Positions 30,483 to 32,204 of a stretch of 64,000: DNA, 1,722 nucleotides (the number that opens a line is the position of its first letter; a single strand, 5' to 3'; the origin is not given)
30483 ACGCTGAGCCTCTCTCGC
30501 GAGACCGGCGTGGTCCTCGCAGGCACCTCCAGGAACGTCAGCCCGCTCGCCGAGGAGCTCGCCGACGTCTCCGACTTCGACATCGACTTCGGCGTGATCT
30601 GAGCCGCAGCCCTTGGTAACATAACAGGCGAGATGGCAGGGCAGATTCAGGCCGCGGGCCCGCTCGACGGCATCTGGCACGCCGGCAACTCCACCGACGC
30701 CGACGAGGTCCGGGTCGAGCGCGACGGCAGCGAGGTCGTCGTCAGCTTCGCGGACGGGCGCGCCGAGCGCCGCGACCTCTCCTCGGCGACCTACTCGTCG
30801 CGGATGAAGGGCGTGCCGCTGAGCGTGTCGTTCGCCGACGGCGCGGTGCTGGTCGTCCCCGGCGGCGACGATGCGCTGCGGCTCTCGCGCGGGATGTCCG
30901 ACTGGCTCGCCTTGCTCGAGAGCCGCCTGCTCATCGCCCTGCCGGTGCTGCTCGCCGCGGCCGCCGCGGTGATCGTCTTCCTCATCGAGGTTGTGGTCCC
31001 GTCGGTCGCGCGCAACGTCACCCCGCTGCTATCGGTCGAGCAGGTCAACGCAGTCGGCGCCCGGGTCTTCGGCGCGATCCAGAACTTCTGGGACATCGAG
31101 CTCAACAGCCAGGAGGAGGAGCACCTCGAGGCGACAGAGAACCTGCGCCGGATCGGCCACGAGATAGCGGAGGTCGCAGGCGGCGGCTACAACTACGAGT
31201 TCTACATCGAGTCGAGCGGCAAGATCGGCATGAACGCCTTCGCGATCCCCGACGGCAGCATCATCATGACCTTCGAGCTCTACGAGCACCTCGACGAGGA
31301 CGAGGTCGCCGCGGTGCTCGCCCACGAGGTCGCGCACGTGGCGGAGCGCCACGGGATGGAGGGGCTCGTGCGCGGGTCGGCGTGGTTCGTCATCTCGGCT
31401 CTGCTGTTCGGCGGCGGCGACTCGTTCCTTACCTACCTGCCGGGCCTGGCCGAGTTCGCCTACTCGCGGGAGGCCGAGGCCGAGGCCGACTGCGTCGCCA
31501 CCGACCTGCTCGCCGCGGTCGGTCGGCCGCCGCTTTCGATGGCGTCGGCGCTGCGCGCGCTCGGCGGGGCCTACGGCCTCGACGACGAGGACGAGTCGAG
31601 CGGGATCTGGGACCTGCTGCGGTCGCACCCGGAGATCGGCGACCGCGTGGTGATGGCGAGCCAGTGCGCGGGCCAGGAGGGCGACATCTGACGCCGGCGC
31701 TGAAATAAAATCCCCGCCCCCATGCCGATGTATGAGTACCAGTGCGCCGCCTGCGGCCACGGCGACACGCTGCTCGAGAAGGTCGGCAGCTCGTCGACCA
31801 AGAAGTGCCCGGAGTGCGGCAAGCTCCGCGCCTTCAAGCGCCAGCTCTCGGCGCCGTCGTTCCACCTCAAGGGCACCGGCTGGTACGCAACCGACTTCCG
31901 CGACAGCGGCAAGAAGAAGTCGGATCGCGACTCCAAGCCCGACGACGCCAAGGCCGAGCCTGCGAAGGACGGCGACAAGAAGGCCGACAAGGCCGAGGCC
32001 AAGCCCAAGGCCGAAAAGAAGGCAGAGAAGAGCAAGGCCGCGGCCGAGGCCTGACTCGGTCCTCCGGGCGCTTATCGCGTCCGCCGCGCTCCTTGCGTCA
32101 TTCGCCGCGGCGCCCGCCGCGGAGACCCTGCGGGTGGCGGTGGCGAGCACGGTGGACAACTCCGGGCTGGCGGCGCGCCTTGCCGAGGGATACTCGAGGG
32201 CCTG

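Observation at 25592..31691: Three tandem DUF898/YjgN membrane-protein paralogues followed by an M48 metallopeptidase: candidate membrane module of unknown function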

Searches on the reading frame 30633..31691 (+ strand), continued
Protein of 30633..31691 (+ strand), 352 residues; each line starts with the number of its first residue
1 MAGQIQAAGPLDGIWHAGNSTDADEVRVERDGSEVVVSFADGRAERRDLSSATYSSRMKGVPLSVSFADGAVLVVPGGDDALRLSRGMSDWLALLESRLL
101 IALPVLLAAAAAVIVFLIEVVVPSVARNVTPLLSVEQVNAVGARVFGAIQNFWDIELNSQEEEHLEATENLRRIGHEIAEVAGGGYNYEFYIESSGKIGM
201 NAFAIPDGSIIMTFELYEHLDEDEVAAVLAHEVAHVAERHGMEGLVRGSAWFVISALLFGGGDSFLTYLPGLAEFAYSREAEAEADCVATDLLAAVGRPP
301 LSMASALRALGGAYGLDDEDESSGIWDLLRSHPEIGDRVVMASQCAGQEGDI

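Call 53: search_protein_representatives(protein=P0121)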
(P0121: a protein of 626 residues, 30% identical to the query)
Query: 626 residues. Proteins with E-value up to 0.001 (for the whole library): 9080; up to 1e-10: 4257; up to 1e-30: 320. The best 150 are listed.
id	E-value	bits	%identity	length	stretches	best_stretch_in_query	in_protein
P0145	2.5e-229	779.5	62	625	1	1-626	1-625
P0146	1.1e-82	295.3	35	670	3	9-333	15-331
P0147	2.9e-76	274.1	46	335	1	217-542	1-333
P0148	1.1e-73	265.5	51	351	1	350-623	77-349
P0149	6.7e-72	259.7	44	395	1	10-354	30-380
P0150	3.9e-70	253.8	47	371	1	11-334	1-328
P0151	8.0e-66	239.6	40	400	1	235-617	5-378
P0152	7.9e-63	229.7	42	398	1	9-355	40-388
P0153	2.6e-59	218.1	41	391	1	12-355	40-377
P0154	1.4e-58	215.7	33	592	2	358-624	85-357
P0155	1.5e-58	215.5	39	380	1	5-353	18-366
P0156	4.5e-58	214.0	41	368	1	11-355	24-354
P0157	4.5e-57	210.7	46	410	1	337-618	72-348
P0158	7.6e-56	206.6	37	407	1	11-337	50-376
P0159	1.2e-53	199.4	35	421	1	8-352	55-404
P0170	3.3e-45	171.5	34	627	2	11-330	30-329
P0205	5.2e-41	157.7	30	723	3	349-625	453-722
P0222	6.3e-40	154.1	37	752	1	8-352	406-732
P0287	5.7e-36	141.0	34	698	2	11-355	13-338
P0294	9.3e-36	140.3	35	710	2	234-620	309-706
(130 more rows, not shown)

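Call 55: search_protein_families(library=pfam, proteins=[P0121, P0145, P0146, P0170, P0205, P0287, P0294, P0222, P0154], max_evalue=0.01)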
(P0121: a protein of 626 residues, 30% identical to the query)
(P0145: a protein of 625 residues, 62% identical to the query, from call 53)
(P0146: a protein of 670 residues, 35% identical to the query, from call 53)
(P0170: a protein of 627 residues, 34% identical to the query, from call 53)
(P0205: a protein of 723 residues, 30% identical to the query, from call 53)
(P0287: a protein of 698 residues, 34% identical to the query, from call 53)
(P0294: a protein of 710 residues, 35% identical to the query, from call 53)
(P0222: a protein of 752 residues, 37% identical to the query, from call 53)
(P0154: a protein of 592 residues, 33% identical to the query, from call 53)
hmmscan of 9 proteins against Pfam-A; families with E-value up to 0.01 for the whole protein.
P0121 (626 aa): 2 families
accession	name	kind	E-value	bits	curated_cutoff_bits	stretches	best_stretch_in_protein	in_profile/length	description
PF05987.18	DUF898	-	2.4e-74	250.9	28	1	9-352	2-328/336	Bacterial protein of unknown function (DUF898)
PF01435.24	Peptidase_M48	-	1e-17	65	20.3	1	461-619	35-184/186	Peptidase family M48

P0145 (625 aa): 2 families
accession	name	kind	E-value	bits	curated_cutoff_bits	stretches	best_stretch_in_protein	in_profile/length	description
PF05987.18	DUF898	-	1.3e-69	235.3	28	1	9-349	2-324/336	Bacterial protein of unknown function (DUF898)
PF01435.24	Peptidase_M48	-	5.7e-19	69.1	20.3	1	444-618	18-184/186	Peptidase family M48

P0146 (670 aa): 2 families
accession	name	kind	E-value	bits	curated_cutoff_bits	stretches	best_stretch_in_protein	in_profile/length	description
PF05987.18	DUF898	-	5.1e-76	256.4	28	1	15-346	2-323/336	Bacterial protein of unknown function (DUF898)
PF01435.24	Peptidase_M48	-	5.7e-15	56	20.3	1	484-666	35-184/186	Peptidase family M48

P0170 (627 aa): 3 families
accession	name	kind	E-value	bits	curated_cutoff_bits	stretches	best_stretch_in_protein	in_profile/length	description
PF05987.18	DUF898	-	3.8e-82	276.5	28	1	29-337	3-313/336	Bacterial protein of unknown function (DUF898)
PF01435.24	Peptidase_M48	-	9.8e-17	61.8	20.3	1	487-624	43-184/186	Peptidase family M48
PF19770.4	DUF6256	-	0.0062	17.1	25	1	374-432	14-72/109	Family of unknown function (DUF6256)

P0205 (723 aa): 3 families
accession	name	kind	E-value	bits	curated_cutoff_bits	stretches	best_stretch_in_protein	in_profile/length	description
PF05987.18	DUF898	-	4.3e-89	299.4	28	1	17-376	2-328/336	Bacterial protein of unknown function (DUF898)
PF01435.24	Peptidase_M48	-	3.6e-23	82.8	20.3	1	528-716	2-184/186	Peptidase family M48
PF23368.1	DUF7092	-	1.7e-11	44.9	24.5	1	376-448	3-74/77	Domain of unknown function (DUF7092)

P0287 (698 aa): 3 families
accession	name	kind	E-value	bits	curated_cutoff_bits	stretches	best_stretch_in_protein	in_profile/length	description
PF05987.18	DUF898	-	3.1e-97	326.1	28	1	12-329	3-322/336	Bacterial protein of unknown function (DUF898)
PF01435.24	Peptidase_M48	-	7.4e-30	104.6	20.3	1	552-694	35-185/186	Peptidase family M48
PF23368.1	DUF7092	-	5.9e-12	46.4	24.5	1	363-438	2-74/77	Domain of unknown function (DUF7092)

P0294 (710 aa): 2 families
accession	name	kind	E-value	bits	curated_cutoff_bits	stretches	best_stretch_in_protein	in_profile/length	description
PF05987.18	DUF898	-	2.5e-25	89.7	28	1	22-418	3-319/336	Bacterial protein of unknown function (DUF898)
PF01435.24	Peptidase_M48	-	1.3e-10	41.9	20.3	1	537-668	25-167/186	Peptidase family M48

P0222 (752 aa): 10 families
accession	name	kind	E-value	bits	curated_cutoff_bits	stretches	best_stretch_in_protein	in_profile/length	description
PF05987.18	DUF898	-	4.9e-105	351.8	28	1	408-744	3-335/336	Bacterial protein of unknown function (DUF898)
PF14559.12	TPR_19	-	4.2e-10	40.3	25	1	137-189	5-57/68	Tetratricopeptide repeat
PF13428.12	TPR_14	-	1.1e-08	35.4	23.5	0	131-166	9-44/44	Tetratricopeptide repeat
PF13431.12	TPR_17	-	1.5e-05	25.3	24.4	0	151-178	7-34/34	Tetratricopeptide repeat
PF13432.12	TPR_16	-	1.7e-05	25.6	32.7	1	134-184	8-58/65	Tetratricopeptide repeat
PF13424.12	TPR_12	-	0.00017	22.2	30.1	1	161-226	7-76/77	Tetratricopeptide repeat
PF07719.23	TPR_2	-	0.00033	21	27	0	130-156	8-34/34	Tetratricopeptide repeat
PF13174.12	TPR_6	-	0.00067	20.6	26.3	0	161-186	4-29/33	Tetratricopeptide repeat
PF00515.34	TPR_1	-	0.0061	16.8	27.8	0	130-156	8-34/34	Tetratricopeptide repeat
PF13181.12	TPR_8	-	0.0088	16.6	25.7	0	164-180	8-24/34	Tetratricopeptide repeat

P0154 (592 aa): 2 families
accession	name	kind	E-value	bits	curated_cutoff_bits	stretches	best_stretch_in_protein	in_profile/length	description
PF01435.24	Peptidase_M48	-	1.3e-31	110.4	20.3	2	187-352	36-184/186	Peptidase family M48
PF23368.1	DUF7092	-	2.4e-16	60.5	24.5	1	1-77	1-76/77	Domain of unknown function (DUF7092)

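Call 60: search_solved_structures(query=A2, max_evalue=0.001)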
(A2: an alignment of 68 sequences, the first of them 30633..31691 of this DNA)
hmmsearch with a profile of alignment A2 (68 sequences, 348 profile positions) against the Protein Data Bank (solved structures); distinct sequences matched with E-value up to 0.001: 11.
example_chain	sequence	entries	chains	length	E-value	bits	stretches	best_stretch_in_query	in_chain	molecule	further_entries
3c37_A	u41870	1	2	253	1e-37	133.2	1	157-344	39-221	Peptidase, M48 family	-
6ait_A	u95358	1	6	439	3e-23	85.7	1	173-346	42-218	Beta-barrel assembly-enhancing protease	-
28jr_F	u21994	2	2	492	3.4e-23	85.5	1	172-346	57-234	Beta-barrel assembly-enhancing protease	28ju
6sar_A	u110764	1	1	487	3.6e-23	85.4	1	168-346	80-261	Beta-barrel assembly-enhancing protease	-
28jq_F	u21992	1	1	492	3.7e-23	85.4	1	172-346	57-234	Beta-barrel assembly-enhancing protease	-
28jl_F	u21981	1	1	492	5.1e-23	84.9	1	172-346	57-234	Beta-barrel assembly-enhancing protease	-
4il3_A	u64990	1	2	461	1.4e-14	57.1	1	200-262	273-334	Ste24p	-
4aw6_A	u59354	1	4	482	8.9e-08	34.8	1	215-264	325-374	CAAX PRENYL PROTEASE 1 HOMOLOG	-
6bh8_A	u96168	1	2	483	9.5e-08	34.7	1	215-264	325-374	CAAX prenyl protease 1 homolog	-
5syt_A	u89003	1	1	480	1e-07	34.6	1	215-264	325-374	CAAX prenyl protease 1 homolog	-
2ypt_A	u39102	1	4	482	6.1e-06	28.8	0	215-264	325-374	CAAX PRENYL PROTEASE 1 HOMOLOG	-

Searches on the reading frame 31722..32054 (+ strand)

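Call 3: search_protein_families(library=pfam, proteins=[window:31722-32054:+], max_evalue=0.01)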
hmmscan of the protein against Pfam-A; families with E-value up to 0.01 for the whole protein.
window:31722-32054:+ (110 aa): 3 families
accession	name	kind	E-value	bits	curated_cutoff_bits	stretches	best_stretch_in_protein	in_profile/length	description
PF09723.15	Zn_ribbon_8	-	7.2e-11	42.4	34.4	1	1-37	1-36/41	Zinc ribbon domain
PF13248.11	Zn_ribbon_3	-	0.0054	16.6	27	0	25-35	1-11/26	zinc-ribbon domain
PF10122.14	Zn_ribbon_Com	-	0.0081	16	22.9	0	11-39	7-37/52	Mu-like prophage protein Com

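Call 42: search_protein_families(library=ncbifam, proteins=[window:31722-32054:+], max_evalue=0.01)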
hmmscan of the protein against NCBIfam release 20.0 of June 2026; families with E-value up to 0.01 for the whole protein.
window:31722-32054:+ (110 aa): 5 families
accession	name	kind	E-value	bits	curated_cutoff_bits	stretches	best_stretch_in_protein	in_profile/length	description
TIGR02605.1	CxxC_CxxC_SSSS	subfamily_domain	9.3e-16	57.6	31.3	1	1-53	1-52/52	FmdB family zinc ribbon protein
NF053663.1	RPWMISH_prot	domain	5.7e-08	33.5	120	1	1-106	1-106/115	RPWMISH domain-containing protein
NF008993.0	PRK12336.1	equivalog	0.0023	17.3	243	1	7-41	101-135/203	translation initiation factor IF-2 subunit beta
NF001605.0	PRK00398.1-2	equivalog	0.0055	16.6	63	0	5-34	1-26/43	DNA-directed RNA polymerase subunit P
NF045720.1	rubredox_RCKP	subfamily_domain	0.0074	15.9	45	0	3-41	1-34/34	RCKP-type rubredoxin-like domain-containing protein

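Call 43: search_protein_families(library=padloc, proteins=[window:31722-32054:+], max_evalue=0.01)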
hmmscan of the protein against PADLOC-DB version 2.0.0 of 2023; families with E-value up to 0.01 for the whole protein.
window:31722-32054:+ (110 aa): 0 families
